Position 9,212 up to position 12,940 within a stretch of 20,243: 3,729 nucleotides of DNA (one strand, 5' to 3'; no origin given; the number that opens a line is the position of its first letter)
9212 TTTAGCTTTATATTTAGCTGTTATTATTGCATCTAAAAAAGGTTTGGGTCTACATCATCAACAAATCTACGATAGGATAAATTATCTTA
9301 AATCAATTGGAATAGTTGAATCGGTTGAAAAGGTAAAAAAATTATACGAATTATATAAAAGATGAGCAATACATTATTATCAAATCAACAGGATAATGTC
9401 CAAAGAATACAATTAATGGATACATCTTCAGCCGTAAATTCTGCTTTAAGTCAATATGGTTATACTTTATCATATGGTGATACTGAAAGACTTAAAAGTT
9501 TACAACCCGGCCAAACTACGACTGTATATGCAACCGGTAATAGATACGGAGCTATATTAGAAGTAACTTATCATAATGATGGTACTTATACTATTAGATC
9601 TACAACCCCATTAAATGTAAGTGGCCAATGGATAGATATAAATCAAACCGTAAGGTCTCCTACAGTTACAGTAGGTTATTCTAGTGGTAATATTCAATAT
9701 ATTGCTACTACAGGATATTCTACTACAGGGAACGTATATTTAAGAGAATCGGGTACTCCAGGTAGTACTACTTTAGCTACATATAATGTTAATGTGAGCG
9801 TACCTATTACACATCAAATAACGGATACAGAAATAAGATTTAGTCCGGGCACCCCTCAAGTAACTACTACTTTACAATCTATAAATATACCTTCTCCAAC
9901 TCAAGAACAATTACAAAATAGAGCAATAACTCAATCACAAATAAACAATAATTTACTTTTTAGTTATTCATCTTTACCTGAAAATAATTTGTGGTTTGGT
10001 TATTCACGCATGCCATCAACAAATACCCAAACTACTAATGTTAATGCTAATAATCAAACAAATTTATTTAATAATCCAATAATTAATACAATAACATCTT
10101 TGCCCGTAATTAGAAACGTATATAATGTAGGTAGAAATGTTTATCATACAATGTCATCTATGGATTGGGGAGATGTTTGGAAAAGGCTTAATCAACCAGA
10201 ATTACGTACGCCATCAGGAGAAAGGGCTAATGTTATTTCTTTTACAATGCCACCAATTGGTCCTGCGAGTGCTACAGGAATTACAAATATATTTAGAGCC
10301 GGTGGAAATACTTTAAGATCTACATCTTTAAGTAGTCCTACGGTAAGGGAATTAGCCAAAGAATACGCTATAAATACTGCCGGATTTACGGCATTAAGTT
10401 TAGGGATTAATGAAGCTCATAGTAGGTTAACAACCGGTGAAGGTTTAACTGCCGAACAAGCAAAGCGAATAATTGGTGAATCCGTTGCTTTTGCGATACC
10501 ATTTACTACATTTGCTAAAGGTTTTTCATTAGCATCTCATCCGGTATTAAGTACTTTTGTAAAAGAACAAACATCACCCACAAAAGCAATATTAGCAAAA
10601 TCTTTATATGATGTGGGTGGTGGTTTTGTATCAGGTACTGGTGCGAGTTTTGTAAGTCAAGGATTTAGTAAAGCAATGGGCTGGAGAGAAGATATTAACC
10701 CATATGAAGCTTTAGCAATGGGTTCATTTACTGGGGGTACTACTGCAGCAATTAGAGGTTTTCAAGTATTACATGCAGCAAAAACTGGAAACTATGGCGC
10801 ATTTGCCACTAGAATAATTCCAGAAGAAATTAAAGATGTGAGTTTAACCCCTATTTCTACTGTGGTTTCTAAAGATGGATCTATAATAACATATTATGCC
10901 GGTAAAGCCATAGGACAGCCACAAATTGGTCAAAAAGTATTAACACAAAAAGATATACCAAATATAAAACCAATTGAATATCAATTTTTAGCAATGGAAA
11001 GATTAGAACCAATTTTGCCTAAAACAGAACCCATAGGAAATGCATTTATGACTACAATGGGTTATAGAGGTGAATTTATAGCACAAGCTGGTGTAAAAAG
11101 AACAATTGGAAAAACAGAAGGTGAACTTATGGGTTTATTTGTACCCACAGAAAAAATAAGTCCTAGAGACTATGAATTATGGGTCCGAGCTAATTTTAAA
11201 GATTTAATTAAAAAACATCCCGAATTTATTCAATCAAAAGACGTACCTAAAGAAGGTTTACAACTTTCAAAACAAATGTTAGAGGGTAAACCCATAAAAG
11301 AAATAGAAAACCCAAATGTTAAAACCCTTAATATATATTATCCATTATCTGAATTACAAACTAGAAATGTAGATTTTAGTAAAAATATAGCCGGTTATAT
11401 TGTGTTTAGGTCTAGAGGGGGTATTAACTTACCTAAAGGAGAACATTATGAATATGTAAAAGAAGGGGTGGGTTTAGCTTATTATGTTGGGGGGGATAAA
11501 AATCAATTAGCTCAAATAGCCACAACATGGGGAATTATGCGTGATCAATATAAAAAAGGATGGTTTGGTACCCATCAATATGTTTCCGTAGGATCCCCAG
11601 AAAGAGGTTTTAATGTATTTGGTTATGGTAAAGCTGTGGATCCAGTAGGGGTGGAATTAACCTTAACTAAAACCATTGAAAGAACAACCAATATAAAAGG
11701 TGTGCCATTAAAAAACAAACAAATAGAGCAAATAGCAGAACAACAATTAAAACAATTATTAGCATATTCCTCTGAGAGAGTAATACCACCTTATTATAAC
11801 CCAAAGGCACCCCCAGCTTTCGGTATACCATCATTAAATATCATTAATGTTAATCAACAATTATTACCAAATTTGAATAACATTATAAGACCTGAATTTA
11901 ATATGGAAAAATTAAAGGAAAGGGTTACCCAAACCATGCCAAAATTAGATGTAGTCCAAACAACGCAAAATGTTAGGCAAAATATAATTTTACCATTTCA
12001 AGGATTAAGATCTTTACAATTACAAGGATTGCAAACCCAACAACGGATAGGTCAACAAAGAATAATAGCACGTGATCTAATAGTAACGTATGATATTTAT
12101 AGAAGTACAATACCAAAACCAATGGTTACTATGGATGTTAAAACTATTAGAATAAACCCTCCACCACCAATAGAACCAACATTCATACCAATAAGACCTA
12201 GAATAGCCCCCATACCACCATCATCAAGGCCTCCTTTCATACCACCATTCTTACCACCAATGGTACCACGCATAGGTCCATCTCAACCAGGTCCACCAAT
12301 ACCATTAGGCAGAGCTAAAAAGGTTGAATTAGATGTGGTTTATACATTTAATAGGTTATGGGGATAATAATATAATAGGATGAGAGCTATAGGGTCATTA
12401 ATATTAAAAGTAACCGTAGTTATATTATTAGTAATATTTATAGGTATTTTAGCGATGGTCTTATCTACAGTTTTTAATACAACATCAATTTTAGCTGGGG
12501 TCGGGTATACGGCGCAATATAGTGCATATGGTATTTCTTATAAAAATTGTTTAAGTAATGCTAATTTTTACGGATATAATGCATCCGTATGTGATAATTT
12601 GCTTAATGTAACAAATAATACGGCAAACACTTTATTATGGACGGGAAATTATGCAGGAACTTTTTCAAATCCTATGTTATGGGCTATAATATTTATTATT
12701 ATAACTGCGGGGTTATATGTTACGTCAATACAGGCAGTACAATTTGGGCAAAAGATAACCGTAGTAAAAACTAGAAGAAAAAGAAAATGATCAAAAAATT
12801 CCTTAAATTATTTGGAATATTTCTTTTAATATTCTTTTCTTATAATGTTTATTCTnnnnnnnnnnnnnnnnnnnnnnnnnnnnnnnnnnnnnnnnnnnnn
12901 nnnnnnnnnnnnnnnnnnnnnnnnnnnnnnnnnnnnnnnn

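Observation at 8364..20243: Conserved-looking core of an archaeal virus/integrative-plasmid: capsid-like protein, two giant proteins, two ATPases, many membrane proteins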

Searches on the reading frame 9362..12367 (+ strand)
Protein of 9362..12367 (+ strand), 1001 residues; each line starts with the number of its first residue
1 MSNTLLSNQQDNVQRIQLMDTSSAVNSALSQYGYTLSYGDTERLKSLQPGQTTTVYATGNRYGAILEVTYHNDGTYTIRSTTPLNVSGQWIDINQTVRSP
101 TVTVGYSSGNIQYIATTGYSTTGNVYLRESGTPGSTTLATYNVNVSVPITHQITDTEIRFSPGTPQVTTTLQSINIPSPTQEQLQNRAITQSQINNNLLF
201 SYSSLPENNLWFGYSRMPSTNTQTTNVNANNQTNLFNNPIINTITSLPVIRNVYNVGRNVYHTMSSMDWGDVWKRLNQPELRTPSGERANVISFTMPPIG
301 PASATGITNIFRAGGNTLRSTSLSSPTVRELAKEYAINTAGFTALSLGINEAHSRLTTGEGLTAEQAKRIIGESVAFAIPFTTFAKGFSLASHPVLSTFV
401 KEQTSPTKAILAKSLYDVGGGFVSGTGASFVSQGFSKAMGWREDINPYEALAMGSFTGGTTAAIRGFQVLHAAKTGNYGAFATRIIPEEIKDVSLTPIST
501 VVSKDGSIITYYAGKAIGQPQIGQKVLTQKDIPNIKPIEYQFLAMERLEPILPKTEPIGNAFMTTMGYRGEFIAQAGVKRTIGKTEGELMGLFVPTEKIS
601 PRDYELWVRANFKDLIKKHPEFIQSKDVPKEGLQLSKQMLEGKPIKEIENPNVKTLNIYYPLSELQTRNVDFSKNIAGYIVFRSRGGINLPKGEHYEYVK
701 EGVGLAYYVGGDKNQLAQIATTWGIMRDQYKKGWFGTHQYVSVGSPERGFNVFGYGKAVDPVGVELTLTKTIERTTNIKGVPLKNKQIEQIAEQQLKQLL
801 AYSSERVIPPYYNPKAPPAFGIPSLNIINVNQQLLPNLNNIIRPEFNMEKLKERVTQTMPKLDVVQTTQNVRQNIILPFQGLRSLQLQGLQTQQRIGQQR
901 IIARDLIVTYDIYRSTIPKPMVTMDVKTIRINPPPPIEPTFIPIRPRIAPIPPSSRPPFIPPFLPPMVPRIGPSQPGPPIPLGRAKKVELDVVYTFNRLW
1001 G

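Call 5: search_protein_families(library=pfam, max_evalue=0.1, proteins=[window:9362-12367:+])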
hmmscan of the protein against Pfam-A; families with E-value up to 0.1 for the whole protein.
window:9362-12367:+ (1001 aa): 1 family
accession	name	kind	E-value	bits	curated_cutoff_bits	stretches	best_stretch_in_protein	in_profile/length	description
PF16145.10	DUF4853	-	0.0085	16.6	34.8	1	18-82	64-124/135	Domain of unknown function (DUF4853)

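Call 6: search_protein_families(library=phrogs, max_evalue=0.1, proteins=[window:9362-12367:+])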
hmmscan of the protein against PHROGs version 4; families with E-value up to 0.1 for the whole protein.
window:9362-12367:+ (1001 aa): 0 families

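Call 13: find_homologous_proteins(query=window:9362-12367:+, max_evalue=0.001)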
Query window:9362-12367:+ (1001 aa): 8 proteins with E <= 0.001 among 8000 candidates.
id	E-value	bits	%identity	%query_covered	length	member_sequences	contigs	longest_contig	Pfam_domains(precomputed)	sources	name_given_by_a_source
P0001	0.0e+0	2255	100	100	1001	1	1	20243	-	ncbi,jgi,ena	ncbi:MAG: hypothetical protein ACO2ON_01690 [Candidatus Nanopusillus sp.]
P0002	0.0e+0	1698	74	100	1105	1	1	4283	-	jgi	-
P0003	0.0e+0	1193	56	76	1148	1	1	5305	-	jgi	jgi:hypothetical protein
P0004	0.0e+0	1171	70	75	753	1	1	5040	-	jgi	-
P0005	0.0e+0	1147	54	100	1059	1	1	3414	-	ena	-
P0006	1.3e-81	293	28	82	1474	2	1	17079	-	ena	-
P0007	1.9e-68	249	61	23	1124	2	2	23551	-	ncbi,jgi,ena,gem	ncbi:MAG: hypothetical protein ACO2ON_01530 [Candidatus Nanopusillus sp.]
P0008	4.9e-34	136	48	17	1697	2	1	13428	-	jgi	-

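Call 15: find_encoding_contigs(protein=P0007, flank=10000, max_places=3)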
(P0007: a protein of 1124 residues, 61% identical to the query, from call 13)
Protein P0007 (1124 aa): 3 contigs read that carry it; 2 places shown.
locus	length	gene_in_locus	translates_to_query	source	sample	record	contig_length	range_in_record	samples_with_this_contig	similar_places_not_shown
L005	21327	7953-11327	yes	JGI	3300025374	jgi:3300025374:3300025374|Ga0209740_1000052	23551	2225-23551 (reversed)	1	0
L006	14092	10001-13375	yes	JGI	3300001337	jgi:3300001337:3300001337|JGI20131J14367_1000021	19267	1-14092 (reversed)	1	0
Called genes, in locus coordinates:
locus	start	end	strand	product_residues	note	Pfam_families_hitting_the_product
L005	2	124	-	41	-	?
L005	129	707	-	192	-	-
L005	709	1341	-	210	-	-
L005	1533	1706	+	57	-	-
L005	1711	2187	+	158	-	-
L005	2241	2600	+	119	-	-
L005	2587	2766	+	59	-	-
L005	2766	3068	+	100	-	-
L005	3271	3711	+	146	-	-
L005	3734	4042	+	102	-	-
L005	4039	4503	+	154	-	-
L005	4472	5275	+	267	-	-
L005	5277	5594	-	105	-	-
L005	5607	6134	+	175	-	-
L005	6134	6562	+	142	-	-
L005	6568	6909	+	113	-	-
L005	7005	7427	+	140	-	-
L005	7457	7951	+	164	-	-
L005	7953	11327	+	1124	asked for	-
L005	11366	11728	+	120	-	-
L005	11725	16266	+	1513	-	PF10102:DUF2341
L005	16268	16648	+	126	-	-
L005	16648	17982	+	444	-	-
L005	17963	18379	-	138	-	-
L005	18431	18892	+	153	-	-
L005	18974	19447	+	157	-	-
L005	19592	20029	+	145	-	-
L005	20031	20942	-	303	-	PF02086:MethyltransfD12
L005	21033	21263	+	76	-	-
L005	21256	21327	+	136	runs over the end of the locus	-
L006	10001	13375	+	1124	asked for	-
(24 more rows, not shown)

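Call 16: find_encoding_contigs(protein=P0006, flank=10000, max_places=3)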
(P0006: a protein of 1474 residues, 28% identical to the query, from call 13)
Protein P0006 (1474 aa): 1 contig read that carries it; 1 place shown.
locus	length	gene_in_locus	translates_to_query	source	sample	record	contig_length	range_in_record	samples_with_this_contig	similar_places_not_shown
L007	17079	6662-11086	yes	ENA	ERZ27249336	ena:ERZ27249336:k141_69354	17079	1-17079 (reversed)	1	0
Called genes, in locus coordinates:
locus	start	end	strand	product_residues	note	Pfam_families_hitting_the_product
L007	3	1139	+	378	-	?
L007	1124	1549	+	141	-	-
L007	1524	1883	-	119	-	-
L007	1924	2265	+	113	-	-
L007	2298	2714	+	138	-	-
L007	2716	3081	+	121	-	-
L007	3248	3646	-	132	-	-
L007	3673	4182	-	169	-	-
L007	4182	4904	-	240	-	-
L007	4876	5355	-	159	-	-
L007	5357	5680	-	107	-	-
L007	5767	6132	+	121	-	-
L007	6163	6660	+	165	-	-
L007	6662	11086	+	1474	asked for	-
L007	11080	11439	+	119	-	-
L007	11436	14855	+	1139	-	PF10102:DUF2341, PF13385:Laminin_G_3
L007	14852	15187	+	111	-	-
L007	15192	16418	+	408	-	-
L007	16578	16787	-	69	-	-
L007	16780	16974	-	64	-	-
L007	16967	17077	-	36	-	?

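Call 22: find_encoding_contigs(protein=P0008, flank=10000, max_places=3)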
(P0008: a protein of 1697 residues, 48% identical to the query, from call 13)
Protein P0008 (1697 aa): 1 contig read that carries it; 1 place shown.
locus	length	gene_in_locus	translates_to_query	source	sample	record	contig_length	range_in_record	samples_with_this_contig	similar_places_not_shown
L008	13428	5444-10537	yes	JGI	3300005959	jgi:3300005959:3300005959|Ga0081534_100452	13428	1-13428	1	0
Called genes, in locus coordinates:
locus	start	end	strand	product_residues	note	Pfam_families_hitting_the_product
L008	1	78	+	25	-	?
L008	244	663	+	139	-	-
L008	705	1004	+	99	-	-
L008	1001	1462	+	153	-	-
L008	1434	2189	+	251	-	-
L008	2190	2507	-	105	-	-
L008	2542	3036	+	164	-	-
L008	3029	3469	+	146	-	-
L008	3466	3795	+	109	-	-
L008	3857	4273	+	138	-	-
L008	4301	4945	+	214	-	-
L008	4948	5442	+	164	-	-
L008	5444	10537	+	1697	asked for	-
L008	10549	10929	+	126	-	-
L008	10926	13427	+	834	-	?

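Call 61: search_solved_structures(query=A5, max_evalue=1)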
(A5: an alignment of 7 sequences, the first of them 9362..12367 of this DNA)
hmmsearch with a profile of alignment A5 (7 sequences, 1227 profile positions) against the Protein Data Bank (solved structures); distinct sequences matched with E-value up to 1: 0.

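Call 63: search_protein_families(library=ncbifam, max_evalue=0.05, proteins=[window:9362-12367:+])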
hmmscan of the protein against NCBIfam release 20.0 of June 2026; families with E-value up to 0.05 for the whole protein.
window:9362-12367:+ (1001 aa): 0 families

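Call 104: predict_structure(alignment_id=A5)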
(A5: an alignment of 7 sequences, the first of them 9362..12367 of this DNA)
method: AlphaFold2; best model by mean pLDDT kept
length: 1001 residues; sequences in the alignment: 7
mean_pLDDT: 42.8   pTM: 0.27
mean pLDDT of the five models: 42.8, 41.8, 39.2, 38.3, 34.0
residues with pLDDT >= 90: 14; 70-90: 134; 50-70: 137; < 50: 716
segments of 3 or more residues with pLDDT < 50: 176-325, 334-346, 348-360, 370-498, 521-525, 575-580, 596-599, 601-605, 614-659, 661-663, 665-676, 685-1001
pLDDT, mean of each block of 10 residues (from residue 1): 53 74 85 83 81 83 83 86 80 90 73 78 85 75 84 69 77 51 26 26 26 24 24 25 24 25 26 30 25 23 24 27 44 43 45 44 54 40 29 32 40 41 40 36 39 37 42 42 36 46 56 54 50 52 61 63 65 51 60 51 50 45 32 36 35 41 48 47 49 39 39 32 29 40 28 23 25 25 32 31 23 24 22 23 26 27 23 24 25 22 22 26 24 30 33 32 26 24 31 32 26
secondary structure, 60 per line:
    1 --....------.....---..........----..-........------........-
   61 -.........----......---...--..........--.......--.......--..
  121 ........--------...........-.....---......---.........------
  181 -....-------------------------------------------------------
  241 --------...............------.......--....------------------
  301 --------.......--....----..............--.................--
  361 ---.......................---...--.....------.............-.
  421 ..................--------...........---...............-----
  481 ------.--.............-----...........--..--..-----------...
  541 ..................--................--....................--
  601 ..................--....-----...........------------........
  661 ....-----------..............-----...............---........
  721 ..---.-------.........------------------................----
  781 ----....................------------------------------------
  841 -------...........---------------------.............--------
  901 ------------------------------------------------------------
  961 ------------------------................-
elements in order (helices of 4 or more, strands of 3 or more residues): E3-6 E13-17 H21-30 H38-45 E52-59 E62-70 E75-80 E84-86 E89-98 E101-107 E110-116 E119-128 E137-147 E149-153 E157-162 E166-174 H182-185 H249-263 H270-276 H279-282 H309-315 H318-321 H326-339 H342-358 H364-386 H395-399 H406-418 H420-438 H447-457 H461-475 E493-502 E508-518 E538-558 E561-576 E579-595 H601-618 H621-624 H630-640 E653-661 E676-689 E695-709 H713-722 E734-742 H761-776 H785-804 H848-858 H880-892 H985-1000

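Call 106: fold_search(model_id=the predicted structure, library=pdb)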
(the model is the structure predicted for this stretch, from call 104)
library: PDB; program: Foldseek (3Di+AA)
matches with E <= 10: 247; with E <= 0.001: 0
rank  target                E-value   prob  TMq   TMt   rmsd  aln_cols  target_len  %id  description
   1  6i7s_H                5.8e-03  0.15  0.08  0.09  36.7       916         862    8  Microsomal triglyceride transfer protein (released 2019-08-21)
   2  6i7s_G                6.7e-03  0.10  0.06  0.07  36.5       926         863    8  Microsomal triglyceride transfer protein (released 2019-08-21)
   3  8eoj_B                1.7e-02  0.12  0.07  0.09  35.3       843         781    9  Microsomal triglyceride transfer protein (released 2023-05-03)
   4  8gl6_A                2.3e-02  0.16  0.10  0.06  23.5       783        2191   10  The Type 9 Secretion System in vitro assembled, RemA-CTD substrate bound complex (released 2024-01-31)
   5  2kr0_MODEL_1_A        1.4e-01  0.06  0.05  0.09  31.5       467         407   10  Solution structure of the proteasome ubiquitin receptor Rpn13 (released 2010-05-26)
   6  3kg8_B                1.7e-01  0.06  0.04  0.12  21.9       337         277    7  Dehydratase domain from CurJ module of Curacin polyketide synthase (released 2010-01-19)
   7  8gl8_A                1.9e-01  0.07  0.09  0.05  22.7       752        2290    9  The Type 9 Secretion System Extended Translocon - SprA-PorV-PPI-RemZ-SkpA-SprE complex (released 2024-01-31)
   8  6rw8_A                2.4e-01  0.04  0.06  0.04  27.6       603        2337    9  Cryo-EM structure of Xenorhabdus nematophila XptA1 (released 2019-10-23)
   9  5jqm_B                2.5e-01  0.21  0.06  0.20  17.7       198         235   14  Crystal Structure of Phosphatidic acid Transporter Ups1/Mdm35 Void of Bound Phospholipid from Saccharomyces Cerevisiae (released 2017-07-12)
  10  9n6e_I                3.5e-01  0.08  0.04  0.16  16.5       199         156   10  L9-targeting immunogen bound to three copies of L9 Fab (released 2025-12-10)
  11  3kg8_A                3.8e-01  0.02  0.04  0.09  22.9       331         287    8  Dehydratase domain from CurJ module of Curacin polyketide synthase (released 2010-01-19)
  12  2pcs                  4.7e-01  0.38  0.08  0.34  12.0       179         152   11  Crystal structure of conserved protein from Geobacillus kaustophilus (released 2007-04-10)
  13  5jqm_C                5.4e-01  0.16  0.06  0.18  12.7       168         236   15  Crystal Structure of Phosphatidic acid Transporter Ups1/Mdm35 Void of Bound Phospholipid from Saccharomyces Cerevisiae (released 2017-07-12)
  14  2wmo_A                5.4e-01  0.05  0.07  0.13  23.9       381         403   13  Structure of the complex between DOCK9 and Cdc42. (released 2009-09-22)
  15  4ytx_B                6.5e-01  0.20  0.06  0.29  20.2       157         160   16  Crystal structure of Ups1-Mdm35 complex with PA (released 2015-08-12)
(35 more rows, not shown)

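Call 126: search_protein_families(library=pfam, max_evalue=10, proteins=[L007:11436-14855:+, L005:11725-16266:+])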
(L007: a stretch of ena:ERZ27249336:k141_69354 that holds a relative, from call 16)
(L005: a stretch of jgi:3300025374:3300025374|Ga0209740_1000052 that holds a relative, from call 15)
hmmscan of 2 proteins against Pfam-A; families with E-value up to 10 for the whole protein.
L007:11436-14855:+ (1139 aa): 2 families
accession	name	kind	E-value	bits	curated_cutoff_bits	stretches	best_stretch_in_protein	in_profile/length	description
PF13385.13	Laminin_G_3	-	6.2e-23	82.1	27.6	1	183-335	2-151/151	Concanavalin A-like lectin/glucanases superfamily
PF10102.14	DUF2341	-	2.7e-22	79.4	23.4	1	67-132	1-65/84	Domain of unknown function (DUF2341)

L005:11725-16266:+ (1513 aa): 1 family
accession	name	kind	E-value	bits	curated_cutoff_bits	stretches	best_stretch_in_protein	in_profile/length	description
PF10102.14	DUF2341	-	4.3e-31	107.6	23.4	1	67-150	1-83/84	Domain of unknown function (DUF2341)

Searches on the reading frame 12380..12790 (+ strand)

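Call 5: search_protein_families(library=pfam, max_evalue=0.1, proteins=[window:12380-12790:+])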
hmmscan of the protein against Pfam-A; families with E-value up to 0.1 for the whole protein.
window:12380-12790:+ (136 aa): 0 families

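Call 6: search_protein_families(library=phrogs, max_evalue=0.1, proteins=[window:12380-12790:+])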
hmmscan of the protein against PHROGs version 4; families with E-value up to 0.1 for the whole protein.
window:12380-12790:+ (136 aa): 2 families
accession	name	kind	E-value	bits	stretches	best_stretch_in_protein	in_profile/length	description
phrog_12071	-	unknown function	0.043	15.2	0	5-55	18-66/72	-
phrog_9418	-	unknown function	0.047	15.1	0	91-116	84-108/120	-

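Call 63: search_protein_families(library=ncbifam, max_evalue=0.05, proteins=[window:12380-12790:+])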
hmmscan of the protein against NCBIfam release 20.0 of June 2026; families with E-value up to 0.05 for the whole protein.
window:12380-12790:+ (136 aa): 0 families
